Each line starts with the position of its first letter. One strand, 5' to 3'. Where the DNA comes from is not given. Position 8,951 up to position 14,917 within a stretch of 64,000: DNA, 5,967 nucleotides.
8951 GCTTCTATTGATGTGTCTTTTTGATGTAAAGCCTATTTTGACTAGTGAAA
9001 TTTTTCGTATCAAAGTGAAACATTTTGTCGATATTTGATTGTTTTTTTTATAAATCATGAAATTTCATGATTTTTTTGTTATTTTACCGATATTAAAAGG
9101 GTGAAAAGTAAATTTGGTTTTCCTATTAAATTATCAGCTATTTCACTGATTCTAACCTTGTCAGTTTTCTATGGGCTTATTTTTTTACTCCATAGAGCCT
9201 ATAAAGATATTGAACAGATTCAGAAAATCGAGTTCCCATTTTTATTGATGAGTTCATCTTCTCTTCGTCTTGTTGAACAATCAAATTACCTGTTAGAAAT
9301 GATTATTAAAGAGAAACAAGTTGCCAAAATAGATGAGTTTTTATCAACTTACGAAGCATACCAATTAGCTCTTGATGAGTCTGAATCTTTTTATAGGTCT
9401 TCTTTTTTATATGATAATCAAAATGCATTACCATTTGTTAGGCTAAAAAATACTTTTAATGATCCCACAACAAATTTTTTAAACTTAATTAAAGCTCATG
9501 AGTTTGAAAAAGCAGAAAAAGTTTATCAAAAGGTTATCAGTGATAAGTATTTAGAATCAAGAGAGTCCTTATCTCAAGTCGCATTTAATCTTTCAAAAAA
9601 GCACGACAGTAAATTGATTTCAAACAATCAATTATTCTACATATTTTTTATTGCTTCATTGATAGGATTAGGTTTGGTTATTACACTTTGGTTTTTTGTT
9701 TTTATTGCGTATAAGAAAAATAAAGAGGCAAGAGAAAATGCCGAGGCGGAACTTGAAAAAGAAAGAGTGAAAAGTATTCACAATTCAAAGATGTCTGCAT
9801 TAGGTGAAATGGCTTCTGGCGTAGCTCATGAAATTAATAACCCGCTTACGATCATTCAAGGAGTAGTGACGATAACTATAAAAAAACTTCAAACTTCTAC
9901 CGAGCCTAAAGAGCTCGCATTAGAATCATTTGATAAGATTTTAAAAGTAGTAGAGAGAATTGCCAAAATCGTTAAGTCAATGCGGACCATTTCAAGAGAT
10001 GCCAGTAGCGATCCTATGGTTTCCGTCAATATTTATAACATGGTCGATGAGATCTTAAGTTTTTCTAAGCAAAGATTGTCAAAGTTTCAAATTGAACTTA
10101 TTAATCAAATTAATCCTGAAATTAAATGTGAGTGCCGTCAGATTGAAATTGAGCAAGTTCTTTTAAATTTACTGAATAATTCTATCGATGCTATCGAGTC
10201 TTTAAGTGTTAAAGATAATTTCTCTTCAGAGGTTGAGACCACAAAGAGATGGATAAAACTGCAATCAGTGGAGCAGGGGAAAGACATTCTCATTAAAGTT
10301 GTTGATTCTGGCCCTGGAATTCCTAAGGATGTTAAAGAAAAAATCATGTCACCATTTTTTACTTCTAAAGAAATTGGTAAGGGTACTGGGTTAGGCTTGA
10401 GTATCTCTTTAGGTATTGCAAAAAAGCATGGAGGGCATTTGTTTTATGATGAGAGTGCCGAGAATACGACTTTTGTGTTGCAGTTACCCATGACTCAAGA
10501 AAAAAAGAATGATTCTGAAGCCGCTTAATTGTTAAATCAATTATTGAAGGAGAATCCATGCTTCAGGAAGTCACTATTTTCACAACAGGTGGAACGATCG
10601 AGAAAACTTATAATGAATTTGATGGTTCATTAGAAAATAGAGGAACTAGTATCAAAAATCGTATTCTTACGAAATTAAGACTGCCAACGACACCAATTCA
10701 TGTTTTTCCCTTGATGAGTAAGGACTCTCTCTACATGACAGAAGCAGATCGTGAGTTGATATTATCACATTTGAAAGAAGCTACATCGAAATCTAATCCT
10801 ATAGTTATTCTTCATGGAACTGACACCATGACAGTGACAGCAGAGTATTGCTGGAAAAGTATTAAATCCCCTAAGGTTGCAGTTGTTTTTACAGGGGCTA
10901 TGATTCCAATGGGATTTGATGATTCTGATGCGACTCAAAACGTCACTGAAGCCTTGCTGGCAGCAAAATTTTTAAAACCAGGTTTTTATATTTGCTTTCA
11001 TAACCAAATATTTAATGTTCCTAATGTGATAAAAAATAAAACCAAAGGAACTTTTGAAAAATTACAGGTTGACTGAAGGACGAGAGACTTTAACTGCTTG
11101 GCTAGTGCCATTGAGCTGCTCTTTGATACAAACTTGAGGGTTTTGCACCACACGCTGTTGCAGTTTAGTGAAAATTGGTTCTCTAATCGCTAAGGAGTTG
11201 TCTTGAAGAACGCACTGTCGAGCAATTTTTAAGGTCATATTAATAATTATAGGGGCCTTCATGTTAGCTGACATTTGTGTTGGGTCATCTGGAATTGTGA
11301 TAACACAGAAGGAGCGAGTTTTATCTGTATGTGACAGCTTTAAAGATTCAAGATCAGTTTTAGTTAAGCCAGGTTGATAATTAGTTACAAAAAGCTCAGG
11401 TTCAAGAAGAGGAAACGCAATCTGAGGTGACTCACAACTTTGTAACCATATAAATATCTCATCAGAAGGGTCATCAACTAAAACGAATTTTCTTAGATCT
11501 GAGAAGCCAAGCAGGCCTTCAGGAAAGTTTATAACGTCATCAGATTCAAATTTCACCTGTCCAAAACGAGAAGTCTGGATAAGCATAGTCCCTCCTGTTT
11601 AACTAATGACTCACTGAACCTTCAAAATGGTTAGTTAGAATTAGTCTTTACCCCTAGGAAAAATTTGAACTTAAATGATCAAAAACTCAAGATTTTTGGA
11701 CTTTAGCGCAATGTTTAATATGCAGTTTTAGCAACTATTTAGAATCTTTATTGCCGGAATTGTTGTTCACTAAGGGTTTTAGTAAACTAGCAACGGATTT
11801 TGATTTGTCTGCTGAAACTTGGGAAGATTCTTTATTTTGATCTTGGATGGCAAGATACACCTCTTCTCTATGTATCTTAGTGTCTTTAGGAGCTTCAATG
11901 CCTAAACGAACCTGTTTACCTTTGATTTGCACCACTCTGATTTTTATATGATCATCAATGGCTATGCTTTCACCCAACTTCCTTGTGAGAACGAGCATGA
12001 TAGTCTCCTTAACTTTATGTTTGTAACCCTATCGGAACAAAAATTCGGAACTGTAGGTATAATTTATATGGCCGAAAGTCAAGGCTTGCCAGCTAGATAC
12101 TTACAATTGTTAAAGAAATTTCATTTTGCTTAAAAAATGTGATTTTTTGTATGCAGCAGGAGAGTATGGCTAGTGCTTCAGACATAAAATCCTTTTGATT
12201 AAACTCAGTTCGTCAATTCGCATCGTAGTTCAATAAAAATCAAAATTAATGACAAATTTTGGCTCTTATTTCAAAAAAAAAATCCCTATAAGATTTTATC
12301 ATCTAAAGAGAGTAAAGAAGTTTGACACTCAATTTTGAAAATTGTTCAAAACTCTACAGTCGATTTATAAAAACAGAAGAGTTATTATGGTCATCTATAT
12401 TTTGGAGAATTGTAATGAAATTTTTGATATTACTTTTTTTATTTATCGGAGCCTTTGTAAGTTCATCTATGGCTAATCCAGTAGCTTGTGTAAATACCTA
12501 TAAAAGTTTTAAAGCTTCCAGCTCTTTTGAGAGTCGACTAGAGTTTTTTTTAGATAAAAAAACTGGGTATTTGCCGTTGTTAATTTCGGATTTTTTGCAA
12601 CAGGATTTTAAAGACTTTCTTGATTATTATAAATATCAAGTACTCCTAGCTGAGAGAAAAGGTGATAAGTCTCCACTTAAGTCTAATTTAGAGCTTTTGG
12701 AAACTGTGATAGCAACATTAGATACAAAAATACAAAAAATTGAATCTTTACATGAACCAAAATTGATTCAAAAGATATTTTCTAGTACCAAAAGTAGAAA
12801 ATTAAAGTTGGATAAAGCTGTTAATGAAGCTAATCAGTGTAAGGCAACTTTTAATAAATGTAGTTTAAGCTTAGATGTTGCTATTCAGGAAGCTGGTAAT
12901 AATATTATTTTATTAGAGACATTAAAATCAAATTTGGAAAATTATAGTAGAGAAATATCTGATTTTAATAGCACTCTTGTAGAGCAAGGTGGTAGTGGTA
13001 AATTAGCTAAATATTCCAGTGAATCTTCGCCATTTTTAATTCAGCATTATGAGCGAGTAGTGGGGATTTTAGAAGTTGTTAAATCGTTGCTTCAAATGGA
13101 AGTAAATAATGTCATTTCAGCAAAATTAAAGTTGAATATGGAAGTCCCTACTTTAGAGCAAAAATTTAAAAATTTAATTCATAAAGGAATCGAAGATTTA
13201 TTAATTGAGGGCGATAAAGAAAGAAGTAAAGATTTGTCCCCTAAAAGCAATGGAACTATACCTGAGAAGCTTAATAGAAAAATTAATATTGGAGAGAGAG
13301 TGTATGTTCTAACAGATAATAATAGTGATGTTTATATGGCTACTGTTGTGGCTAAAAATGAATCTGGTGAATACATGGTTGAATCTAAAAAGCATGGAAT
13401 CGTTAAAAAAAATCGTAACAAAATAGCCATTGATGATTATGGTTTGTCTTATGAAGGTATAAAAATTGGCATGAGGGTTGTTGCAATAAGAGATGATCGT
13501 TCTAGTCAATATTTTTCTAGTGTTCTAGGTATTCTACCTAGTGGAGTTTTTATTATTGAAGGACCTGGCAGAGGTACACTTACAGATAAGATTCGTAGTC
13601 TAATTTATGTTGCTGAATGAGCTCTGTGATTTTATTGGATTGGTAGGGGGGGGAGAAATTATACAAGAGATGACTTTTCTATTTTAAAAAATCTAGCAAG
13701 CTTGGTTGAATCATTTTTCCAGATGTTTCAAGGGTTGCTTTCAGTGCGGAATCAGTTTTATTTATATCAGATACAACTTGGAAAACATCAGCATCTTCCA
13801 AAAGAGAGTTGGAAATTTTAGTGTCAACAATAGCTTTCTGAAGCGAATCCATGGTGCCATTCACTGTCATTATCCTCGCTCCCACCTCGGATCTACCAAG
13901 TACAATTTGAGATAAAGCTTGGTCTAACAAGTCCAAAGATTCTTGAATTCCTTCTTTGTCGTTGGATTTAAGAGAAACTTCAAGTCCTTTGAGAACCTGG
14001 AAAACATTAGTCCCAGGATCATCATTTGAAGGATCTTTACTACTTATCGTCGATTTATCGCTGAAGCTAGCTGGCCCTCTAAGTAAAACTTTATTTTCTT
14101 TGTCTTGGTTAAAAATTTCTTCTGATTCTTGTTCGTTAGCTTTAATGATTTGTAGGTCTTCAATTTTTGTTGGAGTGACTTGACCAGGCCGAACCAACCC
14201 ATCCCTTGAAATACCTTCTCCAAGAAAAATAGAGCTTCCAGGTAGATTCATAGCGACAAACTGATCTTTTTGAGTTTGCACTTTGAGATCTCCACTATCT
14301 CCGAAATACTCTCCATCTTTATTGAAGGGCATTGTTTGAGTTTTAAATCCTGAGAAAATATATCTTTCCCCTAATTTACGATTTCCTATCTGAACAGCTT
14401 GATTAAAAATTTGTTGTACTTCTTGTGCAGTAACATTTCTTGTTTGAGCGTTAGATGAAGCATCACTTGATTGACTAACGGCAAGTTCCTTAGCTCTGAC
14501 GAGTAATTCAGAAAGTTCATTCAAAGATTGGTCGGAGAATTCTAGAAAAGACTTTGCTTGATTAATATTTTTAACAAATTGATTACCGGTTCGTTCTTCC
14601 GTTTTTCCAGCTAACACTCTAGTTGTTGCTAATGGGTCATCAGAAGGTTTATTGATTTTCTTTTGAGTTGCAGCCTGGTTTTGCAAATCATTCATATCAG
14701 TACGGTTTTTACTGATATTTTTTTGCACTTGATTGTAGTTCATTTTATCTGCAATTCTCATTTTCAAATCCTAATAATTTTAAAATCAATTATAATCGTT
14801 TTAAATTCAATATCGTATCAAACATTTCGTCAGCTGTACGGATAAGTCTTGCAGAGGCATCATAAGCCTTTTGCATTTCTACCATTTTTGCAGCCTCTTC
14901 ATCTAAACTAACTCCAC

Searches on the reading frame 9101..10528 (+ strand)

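Call 11: search_protein_families(library=pfam, proteins=[window:9101-10528:+])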
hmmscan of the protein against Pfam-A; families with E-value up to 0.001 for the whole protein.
window:9101-10528:+ (475 aa): 4 families
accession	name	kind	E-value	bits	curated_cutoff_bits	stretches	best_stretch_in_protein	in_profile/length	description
PF02518.31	HATPase_c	-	1.1e-20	74.6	26.4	1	347-465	3-110/111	Histidine kinase-, DNA gyrase B-, and HSP90-like ATPase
PF00512.31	HisKA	-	1.6e-10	41.3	26.9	1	234-299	2-62/66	His Kinase A (phospho-acceptor) domain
PF14501.12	HATPase_c_5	-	0.00015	22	22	1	347-462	3-99/102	GHKL domain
PF24838.2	8xMP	-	0.00077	19.7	30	0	171-253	46-116/136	Octameric membrane protein family (8xMP)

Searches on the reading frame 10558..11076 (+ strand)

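Call 11: search_protein_families(library=pfam, proteins=[window:10558-11076:+])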
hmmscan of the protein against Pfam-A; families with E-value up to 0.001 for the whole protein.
window:10558-11076:+ (172 aa): 1 family
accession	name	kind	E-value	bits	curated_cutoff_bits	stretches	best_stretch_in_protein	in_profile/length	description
PF00710.25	Asparaginase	-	4.6e-27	95.2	22.5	1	5-164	2-165/193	Asparaginase, N-terminal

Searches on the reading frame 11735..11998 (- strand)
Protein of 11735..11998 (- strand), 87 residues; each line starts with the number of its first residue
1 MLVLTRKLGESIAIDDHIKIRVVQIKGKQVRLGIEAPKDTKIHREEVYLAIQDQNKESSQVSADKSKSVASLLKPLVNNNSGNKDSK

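Call 11: search_protein_families(library=pfam, proteins=[window:11735-11998:-])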
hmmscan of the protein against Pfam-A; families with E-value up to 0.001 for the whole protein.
window:11735-11998:- (87 aa): 1 family
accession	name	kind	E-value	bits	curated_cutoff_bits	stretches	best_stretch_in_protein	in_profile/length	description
PF02599.21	CsrA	-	6.6e-26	90.5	27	1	1-52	1-52/53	Global regulator protein family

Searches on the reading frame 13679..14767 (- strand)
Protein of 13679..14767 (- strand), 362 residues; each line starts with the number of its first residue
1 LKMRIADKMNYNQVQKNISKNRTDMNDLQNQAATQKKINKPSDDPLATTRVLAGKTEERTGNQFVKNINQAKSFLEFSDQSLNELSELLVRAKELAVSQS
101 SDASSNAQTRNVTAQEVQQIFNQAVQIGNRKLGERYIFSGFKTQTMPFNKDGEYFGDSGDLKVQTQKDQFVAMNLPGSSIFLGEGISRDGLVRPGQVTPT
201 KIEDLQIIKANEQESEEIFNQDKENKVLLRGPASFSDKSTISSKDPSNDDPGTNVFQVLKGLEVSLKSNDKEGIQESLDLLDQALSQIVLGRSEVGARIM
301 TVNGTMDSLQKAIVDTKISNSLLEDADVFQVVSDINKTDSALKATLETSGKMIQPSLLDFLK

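Call 11: search_protein_families(library=pfam, proteins=[window:13679-14767:-])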
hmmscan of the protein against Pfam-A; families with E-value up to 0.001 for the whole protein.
window:13679-14767:- (362 aa): 2 families
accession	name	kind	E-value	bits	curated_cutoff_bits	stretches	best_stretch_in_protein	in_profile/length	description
PF00669.25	Flagellin_N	-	1.6e-11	44.8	26.6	1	7-141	3-137/139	Bacterial flagellin N-terminal helical region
PF00700.27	Flagellin_C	-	0.00012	22.8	23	1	278-339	1-62/86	Bacterial flagellin C-terminal helical region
